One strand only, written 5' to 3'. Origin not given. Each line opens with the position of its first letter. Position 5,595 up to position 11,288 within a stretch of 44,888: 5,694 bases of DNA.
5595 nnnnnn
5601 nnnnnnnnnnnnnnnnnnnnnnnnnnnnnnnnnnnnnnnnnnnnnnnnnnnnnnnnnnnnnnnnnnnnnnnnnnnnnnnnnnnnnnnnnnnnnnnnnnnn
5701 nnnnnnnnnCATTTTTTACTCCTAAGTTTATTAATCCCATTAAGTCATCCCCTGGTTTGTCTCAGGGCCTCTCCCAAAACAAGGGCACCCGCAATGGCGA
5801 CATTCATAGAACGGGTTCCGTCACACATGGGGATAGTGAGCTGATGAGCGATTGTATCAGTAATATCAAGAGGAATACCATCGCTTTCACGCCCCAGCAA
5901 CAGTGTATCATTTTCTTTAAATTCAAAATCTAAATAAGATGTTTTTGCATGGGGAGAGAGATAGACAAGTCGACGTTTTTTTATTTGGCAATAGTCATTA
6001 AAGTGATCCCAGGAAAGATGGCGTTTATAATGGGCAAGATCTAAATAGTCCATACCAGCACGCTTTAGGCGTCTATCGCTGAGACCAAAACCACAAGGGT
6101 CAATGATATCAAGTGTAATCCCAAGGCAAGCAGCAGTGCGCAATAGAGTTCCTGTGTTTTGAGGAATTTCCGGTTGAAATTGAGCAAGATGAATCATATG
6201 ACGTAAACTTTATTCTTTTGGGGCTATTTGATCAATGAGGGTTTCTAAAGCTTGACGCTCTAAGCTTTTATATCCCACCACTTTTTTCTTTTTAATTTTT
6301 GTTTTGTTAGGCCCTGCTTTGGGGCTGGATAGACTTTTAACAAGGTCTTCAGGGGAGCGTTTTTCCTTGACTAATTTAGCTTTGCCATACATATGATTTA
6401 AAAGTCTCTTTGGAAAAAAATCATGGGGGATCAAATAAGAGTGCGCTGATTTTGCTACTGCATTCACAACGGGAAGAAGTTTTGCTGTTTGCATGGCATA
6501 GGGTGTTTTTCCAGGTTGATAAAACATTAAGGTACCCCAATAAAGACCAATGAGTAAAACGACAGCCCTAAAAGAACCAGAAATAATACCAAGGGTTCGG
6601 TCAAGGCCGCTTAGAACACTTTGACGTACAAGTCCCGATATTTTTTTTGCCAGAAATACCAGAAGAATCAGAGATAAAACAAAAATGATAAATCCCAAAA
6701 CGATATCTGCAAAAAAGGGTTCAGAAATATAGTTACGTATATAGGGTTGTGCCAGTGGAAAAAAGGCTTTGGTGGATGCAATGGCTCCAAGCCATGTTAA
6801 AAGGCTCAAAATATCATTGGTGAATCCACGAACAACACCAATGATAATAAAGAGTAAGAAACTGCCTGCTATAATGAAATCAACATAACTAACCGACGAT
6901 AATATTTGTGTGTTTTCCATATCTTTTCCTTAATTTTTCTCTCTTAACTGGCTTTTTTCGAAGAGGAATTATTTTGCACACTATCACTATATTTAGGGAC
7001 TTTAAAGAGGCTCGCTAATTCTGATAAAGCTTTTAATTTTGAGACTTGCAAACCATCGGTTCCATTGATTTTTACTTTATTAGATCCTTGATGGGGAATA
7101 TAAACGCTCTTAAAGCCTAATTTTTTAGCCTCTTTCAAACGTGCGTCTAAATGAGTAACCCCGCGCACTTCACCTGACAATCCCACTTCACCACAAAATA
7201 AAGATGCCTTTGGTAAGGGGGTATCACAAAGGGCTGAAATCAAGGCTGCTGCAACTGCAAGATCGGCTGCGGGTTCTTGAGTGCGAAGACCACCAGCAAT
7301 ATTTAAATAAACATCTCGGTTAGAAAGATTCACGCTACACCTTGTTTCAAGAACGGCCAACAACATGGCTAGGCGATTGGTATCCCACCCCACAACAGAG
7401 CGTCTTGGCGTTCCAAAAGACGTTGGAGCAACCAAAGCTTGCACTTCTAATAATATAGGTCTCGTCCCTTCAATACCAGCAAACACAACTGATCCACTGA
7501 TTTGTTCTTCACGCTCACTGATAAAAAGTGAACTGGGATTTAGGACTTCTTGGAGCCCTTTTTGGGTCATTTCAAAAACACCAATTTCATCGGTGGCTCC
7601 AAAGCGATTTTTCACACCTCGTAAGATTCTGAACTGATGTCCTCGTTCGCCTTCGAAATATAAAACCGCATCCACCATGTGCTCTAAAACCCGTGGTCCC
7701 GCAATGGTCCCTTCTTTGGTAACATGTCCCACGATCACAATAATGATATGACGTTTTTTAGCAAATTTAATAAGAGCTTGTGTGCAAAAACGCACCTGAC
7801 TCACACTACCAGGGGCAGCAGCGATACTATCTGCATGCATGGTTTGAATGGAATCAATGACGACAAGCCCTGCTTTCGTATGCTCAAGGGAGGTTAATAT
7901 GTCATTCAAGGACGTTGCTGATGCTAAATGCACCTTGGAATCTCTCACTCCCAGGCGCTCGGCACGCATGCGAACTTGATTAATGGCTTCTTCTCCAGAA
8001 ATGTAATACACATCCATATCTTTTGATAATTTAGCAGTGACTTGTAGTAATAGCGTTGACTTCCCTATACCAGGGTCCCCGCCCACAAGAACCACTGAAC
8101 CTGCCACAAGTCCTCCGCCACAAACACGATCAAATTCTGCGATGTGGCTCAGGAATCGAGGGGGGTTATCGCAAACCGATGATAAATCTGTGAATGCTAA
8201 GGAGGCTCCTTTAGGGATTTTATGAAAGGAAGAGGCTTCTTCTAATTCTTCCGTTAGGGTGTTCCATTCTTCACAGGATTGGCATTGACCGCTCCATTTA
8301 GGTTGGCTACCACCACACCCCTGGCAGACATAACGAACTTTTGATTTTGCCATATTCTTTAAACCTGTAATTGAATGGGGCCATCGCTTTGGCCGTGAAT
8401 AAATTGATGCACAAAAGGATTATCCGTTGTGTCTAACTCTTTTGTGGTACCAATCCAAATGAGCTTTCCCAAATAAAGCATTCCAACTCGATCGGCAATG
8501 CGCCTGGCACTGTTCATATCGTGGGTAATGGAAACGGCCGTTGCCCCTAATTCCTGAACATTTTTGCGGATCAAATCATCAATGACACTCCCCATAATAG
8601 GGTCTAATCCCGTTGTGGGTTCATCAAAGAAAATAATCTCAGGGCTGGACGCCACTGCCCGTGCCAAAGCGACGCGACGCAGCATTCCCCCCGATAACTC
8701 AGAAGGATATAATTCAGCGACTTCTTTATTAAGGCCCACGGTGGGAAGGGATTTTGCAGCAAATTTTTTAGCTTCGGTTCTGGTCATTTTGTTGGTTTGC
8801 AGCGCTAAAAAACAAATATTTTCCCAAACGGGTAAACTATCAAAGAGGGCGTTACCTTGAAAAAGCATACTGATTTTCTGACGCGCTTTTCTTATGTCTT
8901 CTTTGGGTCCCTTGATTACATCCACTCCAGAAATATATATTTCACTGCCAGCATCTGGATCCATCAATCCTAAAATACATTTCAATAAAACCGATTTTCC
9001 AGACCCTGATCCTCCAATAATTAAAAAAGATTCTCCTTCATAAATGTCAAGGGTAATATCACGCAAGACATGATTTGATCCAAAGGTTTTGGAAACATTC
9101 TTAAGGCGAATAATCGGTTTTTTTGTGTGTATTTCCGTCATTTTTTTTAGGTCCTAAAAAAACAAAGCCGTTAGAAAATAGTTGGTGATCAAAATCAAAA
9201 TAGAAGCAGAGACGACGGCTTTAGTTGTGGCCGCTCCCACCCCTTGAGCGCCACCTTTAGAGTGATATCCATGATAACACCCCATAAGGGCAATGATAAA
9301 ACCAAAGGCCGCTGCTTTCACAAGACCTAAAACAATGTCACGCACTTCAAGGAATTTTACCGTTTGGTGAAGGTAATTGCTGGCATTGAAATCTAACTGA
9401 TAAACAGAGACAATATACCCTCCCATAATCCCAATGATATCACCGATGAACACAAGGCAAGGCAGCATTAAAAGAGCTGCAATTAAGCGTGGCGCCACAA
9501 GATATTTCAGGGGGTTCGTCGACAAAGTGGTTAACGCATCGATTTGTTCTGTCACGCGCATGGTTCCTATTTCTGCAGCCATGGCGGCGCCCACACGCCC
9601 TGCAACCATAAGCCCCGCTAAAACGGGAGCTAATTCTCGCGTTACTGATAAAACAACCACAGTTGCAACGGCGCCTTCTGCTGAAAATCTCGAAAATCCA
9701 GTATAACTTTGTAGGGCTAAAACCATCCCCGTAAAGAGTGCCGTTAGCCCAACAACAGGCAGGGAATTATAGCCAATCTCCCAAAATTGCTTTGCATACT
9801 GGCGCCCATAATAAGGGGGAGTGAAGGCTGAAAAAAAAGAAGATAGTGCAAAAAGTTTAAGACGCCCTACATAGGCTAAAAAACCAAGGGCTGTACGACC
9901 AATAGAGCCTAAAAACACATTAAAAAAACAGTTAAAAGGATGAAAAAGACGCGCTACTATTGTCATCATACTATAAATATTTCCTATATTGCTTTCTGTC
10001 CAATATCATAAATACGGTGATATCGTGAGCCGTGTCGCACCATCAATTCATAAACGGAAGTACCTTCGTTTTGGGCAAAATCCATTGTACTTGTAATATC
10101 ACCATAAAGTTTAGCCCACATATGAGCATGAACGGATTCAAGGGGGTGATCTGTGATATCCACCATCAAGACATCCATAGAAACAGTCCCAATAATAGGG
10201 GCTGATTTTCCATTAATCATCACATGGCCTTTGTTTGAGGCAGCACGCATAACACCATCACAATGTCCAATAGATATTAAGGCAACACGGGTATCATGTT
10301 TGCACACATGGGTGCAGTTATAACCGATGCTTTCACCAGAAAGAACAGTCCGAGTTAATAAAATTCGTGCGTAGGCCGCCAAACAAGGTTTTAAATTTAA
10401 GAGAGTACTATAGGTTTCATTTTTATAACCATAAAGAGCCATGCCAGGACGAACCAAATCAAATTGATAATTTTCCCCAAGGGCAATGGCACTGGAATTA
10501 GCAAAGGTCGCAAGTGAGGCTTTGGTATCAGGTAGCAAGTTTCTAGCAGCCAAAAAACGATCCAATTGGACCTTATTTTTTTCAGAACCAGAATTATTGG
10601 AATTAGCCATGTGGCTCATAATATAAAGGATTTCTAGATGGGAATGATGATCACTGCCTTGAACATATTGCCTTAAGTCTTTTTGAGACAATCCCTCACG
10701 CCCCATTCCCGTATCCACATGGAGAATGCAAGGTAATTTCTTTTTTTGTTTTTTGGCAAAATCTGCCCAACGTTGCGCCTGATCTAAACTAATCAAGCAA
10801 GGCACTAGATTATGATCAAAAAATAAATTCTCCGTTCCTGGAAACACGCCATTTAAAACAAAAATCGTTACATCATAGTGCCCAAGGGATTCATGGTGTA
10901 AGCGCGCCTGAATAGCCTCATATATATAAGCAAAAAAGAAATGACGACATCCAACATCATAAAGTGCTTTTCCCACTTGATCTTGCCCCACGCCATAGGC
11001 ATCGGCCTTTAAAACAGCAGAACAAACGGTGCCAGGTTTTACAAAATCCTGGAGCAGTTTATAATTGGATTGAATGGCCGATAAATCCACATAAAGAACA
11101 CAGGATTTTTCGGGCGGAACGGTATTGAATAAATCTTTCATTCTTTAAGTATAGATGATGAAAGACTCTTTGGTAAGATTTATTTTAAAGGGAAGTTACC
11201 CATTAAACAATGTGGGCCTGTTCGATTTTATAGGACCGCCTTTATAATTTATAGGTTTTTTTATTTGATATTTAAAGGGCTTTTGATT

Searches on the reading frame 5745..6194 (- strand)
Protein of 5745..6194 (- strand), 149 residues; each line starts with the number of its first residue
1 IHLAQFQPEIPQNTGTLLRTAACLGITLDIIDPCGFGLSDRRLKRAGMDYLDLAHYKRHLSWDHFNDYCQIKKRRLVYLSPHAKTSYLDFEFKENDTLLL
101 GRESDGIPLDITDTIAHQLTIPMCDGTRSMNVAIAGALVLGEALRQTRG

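Call 52: search_protein_families(library=pfam, proteins=[window:5745-6194:-], max_evalue=0.000001)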
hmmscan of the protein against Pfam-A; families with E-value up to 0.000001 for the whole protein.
window:5745-6194:- (149 aa): 1 family
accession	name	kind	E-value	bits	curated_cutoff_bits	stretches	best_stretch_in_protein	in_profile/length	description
PF00588.24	SpoU_methylase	-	2.5e-28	99.4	29.7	1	3-140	4-141/142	SpoU rRNA Methylase family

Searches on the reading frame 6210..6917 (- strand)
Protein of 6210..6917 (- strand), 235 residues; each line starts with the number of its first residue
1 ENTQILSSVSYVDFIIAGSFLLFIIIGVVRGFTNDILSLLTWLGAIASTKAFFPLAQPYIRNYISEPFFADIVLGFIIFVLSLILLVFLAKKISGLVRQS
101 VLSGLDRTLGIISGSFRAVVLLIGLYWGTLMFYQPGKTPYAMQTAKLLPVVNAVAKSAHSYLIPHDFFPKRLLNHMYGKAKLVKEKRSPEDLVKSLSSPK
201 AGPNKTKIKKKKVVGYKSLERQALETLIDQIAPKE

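Call 52: search_protein_families(library=pfam, proteins=[window:6210-6917:-], max_evalue=0.000001)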
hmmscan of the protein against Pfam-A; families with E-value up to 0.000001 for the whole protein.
window:6210-6917:- (235 aa): 1 family
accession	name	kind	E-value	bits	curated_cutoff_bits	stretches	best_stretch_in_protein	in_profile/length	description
PF02674.22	Colicin_V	-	5.1e-24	85.3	29.3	1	12-155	1-143/144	Colicin V production protein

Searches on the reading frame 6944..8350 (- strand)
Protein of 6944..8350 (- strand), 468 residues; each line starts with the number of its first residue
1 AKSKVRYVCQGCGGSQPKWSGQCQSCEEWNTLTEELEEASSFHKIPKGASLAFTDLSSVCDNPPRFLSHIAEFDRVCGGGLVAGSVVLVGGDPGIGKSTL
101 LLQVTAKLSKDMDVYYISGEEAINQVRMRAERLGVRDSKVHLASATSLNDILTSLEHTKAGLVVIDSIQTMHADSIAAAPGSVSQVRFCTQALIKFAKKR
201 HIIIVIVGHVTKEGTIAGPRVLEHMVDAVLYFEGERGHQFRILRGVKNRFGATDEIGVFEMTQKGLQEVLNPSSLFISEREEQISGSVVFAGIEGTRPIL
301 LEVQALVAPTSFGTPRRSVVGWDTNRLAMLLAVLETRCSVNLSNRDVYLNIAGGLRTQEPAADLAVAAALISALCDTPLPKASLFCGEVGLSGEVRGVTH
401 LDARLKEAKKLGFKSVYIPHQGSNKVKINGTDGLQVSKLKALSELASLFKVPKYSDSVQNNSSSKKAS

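Call 52: search_protein_families(library=pfam, proteins=[window:6944-8350:-], max_evalue=0.000001)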
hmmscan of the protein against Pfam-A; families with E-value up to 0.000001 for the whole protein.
window:6944-8350:- (468 aa): 5 families
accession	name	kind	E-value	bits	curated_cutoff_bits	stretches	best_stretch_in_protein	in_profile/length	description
PF06745.19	ATPase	-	1.5e-14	54.4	26.6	1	69-136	4-73/231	KaiC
PF13481.12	AAA_25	-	7e-13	49.1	27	1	70-214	19-194/195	AAA domain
PF18073.7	Zn_ribbon_LapB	-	3.4e-08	33.5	25.7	1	7-34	1-28/28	Rubredoxin metal binding domain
PF13541.12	ChlI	-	8.6e-08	32.6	27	1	338-421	36-120/121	Subunit ChlI of Mg-chelatase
PF05362.19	Lon_C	-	4.2e-07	30.2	21.1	0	343-427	92-177/205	Lon protease (S16) C-terminal proteolytic domain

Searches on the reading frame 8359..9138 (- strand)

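Call 52: search_protein_families(library=pfam, proteins=[window:8359-9138:-], max_evalue=0.000001)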
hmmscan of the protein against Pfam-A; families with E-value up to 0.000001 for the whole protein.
window:8359-9138:- (259 aa): 2 families
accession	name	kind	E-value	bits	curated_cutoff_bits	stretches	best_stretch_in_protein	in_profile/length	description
PF00005.33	ABC_tran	-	4.6e-31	108.7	25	1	25-176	1-137/137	ABC transporter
PF13304.12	AAA_21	-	1.5e-08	35.5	27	0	139-207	229-299/304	AAA domain, putative AbiEii toxin, Type IV TA system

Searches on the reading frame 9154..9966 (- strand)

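Call 52: search_protein_families(library=pfam, proteins=[window:9154-9966:-], max_evalue=0.000001)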
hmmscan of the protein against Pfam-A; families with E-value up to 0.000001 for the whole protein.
window:9154-9966:- (270 aa): 1 family
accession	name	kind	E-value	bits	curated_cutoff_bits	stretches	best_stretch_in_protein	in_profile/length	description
PF02405.21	MlaE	-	6.6e-84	281.2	22.5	1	58-268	2-212/212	Permease MlaE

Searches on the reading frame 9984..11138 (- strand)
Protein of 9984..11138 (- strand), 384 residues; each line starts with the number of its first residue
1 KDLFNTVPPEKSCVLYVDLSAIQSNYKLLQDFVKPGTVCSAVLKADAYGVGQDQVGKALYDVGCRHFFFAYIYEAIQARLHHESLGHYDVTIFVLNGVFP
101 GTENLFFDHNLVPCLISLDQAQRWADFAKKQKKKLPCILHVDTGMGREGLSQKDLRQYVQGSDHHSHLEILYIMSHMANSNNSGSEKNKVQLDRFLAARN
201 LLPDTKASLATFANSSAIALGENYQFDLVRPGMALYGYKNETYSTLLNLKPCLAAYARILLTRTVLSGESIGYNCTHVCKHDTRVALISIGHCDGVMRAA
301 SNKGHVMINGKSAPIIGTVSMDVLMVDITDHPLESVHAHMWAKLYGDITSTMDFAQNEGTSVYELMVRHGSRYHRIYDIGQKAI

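Call 53: search_protein_families(library=pfam, proteins=[window:9984-11138:-], max_evalue=0.000001)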
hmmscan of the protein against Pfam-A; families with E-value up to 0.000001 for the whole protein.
window:9984-11138:- (384 aa): 2 families
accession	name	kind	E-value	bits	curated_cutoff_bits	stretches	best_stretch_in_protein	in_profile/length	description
PF01168.26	Ala_racemase_N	-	1e-51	176.2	24.1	1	17-239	1-219/220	Alanine racemase, N-terminal domain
PF00842.27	Ala_racemase_C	-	4.8e-32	110.7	25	1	255-377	4-127/127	Alanine racemase, C-terminal domain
